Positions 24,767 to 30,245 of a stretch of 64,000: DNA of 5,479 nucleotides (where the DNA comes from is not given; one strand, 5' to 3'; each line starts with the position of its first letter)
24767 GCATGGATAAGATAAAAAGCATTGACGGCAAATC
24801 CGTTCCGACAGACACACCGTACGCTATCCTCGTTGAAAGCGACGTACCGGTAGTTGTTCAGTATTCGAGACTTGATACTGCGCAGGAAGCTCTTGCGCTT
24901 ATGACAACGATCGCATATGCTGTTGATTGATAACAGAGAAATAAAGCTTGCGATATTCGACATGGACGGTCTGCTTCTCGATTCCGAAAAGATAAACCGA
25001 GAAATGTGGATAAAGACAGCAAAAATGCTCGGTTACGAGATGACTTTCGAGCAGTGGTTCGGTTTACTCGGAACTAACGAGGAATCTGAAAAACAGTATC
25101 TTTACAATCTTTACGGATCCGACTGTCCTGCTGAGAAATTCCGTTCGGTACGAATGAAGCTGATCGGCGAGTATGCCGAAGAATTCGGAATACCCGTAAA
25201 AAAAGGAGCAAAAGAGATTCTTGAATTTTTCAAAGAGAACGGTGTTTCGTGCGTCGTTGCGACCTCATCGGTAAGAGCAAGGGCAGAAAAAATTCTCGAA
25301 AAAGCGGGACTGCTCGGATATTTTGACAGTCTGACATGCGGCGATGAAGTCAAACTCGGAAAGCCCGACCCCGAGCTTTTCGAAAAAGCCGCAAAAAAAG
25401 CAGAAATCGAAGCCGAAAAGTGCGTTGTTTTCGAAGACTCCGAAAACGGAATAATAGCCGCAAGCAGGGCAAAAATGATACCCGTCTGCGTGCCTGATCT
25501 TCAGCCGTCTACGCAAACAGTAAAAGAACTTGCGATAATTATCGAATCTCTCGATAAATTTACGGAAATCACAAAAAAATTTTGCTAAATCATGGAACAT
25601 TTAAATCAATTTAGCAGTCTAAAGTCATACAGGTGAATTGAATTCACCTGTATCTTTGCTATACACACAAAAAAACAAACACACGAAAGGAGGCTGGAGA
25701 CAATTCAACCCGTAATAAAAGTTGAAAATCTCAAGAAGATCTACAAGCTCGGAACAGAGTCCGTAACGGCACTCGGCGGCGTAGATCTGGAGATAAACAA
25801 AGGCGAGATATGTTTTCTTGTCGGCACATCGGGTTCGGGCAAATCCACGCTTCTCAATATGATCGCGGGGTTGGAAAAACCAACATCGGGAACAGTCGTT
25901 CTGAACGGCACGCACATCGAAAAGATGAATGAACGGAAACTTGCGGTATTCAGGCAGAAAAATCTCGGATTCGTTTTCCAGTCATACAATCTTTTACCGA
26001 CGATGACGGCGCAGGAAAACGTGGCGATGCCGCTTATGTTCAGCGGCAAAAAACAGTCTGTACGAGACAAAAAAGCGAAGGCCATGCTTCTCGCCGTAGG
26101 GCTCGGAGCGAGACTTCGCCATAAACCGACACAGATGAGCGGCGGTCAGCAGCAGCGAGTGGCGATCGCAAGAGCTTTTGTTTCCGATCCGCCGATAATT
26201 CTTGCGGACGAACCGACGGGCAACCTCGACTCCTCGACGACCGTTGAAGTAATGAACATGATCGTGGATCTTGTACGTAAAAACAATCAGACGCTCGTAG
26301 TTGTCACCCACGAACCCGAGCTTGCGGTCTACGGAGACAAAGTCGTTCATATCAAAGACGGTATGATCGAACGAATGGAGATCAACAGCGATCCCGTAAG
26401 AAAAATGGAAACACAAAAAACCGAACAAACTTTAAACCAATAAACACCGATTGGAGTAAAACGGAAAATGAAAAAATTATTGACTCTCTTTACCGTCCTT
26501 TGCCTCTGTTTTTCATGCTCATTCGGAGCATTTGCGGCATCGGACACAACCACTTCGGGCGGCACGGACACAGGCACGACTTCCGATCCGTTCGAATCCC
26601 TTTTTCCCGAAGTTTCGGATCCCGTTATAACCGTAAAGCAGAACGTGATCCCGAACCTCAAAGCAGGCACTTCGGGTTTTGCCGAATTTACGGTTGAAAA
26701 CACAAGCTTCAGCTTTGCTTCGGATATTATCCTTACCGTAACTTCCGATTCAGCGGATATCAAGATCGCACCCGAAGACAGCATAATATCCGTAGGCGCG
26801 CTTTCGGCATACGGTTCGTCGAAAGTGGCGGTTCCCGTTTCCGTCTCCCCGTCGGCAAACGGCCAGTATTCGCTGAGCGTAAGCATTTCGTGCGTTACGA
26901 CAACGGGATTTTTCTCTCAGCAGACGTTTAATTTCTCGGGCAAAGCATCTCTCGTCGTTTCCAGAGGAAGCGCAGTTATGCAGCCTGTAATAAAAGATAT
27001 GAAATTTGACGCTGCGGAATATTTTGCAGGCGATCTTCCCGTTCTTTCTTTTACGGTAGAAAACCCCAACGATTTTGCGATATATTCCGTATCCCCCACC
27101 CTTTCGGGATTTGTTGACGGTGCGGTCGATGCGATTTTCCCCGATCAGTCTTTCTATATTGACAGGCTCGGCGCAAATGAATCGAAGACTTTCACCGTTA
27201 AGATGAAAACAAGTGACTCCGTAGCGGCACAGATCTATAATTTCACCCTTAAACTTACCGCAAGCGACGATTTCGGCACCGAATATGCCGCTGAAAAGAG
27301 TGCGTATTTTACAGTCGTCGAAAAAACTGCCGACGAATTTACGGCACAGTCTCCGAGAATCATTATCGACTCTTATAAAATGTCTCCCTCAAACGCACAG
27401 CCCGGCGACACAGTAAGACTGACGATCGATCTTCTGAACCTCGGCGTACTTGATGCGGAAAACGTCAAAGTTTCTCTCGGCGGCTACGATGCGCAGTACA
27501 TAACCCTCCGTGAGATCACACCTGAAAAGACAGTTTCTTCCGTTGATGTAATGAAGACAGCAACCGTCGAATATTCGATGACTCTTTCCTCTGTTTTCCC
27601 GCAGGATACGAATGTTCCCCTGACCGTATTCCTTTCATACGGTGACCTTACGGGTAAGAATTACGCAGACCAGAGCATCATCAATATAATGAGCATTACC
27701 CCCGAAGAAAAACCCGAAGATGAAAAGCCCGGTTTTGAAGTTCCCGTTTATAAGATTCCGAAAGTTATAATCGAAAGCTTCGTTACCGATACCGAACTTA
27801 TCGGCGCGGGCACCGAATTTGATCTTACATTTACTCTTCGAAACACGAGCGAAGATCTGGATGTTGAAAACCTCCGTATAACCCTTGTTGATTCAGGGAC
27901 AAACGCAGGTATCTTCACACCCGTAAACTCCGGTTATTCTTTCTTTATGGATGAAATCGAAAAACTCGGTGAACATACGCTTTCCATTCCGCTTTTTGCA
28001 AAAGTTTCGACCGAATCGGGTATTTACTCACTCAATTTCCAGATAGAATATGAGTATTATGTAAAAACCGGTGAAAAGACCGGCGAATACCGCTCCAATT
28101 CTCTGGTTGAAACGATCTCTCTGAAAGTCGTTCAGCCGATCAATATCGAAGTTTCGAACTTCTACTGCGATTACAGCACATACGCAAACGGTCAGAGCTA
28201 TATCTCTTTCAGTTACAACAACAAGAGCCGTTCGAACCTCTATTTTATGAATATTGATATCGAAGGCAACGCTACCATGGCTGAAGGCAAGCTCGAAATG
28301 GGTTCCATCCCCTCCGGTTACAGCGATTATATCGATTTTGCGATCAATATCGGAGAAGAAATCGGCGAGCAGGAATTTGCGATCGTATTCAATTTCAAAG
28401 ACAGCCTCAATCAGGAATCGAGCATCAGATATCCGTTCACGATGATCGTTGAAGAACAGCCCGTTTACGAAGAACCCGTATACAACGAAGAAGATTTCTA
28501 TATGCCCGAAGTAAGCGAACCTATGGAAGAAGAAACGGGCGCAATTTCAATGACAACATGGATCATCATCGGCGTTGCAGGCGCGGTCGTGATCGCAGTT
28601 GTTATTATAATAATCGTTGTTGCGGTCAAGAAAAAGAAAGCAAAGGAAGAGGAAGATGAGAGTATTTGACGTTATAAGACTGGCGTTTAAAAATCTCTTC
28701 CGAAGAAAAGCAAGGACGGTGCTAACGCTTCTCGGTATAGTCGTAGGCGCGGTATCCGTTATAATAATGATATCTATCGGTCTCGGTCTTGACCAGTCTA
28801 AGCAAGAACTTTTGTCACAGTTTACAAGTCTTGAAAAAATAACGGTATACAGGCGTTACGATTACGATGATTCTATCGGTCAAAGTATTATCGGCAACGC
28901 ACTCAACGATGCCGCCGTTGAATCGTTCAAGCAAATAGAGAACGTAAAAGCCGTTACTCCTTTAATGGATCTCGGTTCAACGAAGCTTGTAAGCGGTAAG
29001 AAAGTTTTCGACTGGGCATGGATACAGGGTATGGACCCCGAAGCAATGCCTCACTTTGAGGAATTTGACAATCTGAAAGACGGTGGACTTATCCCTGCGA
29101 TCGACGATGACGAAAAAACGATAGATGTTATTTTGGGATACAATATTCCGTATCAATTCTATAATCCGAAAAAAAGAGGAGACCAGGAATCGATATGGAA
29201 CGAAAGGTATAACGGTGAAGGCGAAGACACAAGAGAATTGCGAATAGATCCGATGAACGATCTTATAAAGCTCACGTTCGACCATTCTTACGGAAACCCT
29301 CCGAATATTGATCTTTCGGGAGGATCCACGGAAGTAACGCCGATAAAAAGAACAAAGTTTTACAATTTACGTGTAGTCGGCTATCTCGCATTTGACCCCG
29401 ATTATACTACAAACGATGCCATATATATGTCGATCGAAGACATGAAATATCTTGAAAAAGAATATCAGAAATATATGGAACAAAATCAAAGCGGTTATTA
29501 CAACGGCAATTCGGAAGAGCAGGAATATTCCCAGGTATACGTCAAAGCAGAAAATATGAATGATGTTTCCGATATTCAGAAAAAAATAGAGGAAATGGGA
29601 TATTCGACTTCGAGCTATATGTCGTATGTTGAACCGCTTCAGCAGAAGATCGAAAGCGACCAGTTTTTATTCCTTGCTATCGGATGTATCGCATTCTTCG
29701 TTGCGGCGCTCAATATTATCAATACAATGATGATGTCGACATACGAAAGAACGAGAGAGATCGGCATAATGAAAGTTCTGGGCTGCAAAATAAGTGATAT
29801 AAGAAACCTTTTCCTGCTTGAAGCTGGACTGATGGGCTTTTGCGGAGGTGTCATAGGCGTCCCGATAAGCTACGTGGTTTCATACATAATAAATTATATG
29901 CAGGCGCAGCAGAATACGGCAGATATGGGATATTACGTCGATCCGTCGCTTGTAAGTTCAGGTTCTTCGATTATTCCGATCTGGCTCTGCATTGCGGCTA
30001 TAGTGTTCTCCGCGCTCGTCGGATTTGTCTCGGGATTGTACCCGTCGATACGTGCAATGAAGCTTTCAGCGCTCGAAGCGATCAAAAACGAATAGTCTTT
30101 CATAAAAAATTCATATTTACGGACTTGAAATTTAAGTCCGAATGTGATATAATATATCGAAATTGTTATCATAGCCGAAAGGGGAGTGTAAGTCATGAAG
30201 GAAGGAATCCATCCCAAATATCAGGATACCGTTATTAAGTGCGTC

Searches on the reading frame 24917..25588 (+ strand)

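Call 46: search_protein_families(library=pfam, proteins=[window:24917-25588:+], max_evalue=0.0001)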
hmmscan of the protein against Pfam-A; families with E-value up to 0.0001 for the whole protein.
window:24917-25588:+ (223 aa): 3 families
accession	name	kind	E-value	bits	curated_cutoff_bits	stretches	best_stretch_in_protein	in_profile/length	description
PF00702.32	Hydrolase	-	4.9e-29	102.5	26.4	1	9-185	1-190/191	haloacid dehalogenase-like hydrolase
PF13419.12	HAD_2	-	1.7e-28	100.4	23.8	1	13-187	2-173/178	Haloacid dehalogenase-like hydrolase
PF12710.13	HAD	-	1.7e-07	32.3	27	1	12-166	1-161/189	haloacid dehalogenase-like hydrolase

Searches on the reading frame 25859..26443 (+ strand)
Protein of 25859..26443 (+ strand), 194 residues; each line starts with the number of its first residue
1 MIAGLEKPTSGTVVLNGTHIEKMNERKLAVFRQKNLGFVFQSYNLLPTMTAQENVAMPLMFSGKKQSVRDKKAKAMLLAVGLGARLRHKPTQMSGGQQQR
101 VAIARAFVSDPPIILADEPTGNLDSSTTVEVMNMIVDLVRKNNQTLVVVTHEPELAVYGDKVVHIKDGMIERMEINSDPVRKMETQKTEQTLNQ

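Call 46: search_protein_families(library=pfam, proteins=[window:25859-26443:+], max_evalue=0.0001)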
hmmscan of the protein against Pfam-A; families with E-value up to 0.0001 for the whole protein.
window:25859-26443:+ (194 aa): 1 family
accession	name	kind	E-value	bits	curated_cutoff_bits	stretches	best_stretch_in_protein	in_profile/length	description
PF00005.33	ABC_tran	-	5.2e-23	82.6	25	1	1-120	30-136/137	ABC transporter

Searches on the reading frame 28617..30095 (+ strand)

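Call 18: search_protein_families(library=pfam, proteins=[window:28617-30095:+], max_evalue=0.001)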
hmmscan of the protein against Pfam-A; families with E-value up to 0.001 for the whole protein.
window:28617-30095:+ (492 aa): 3 families
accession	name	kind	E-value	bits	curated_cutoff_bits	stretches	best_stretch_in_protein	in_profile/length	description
PF02687.27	FtsX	-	7.3e-21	74.9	25.5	1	354-484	2-119/120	FtsX-like permease C-terminal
PF12704.14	MacB_PCD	-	4.3e-15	57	27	1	34-177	1-129/207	MacB-like periplasmic core domain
PF13273.12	DUF4064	-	4.3e-05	24.1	32.1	0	30-65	2-39/102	Protein of unknown function (DUF4064)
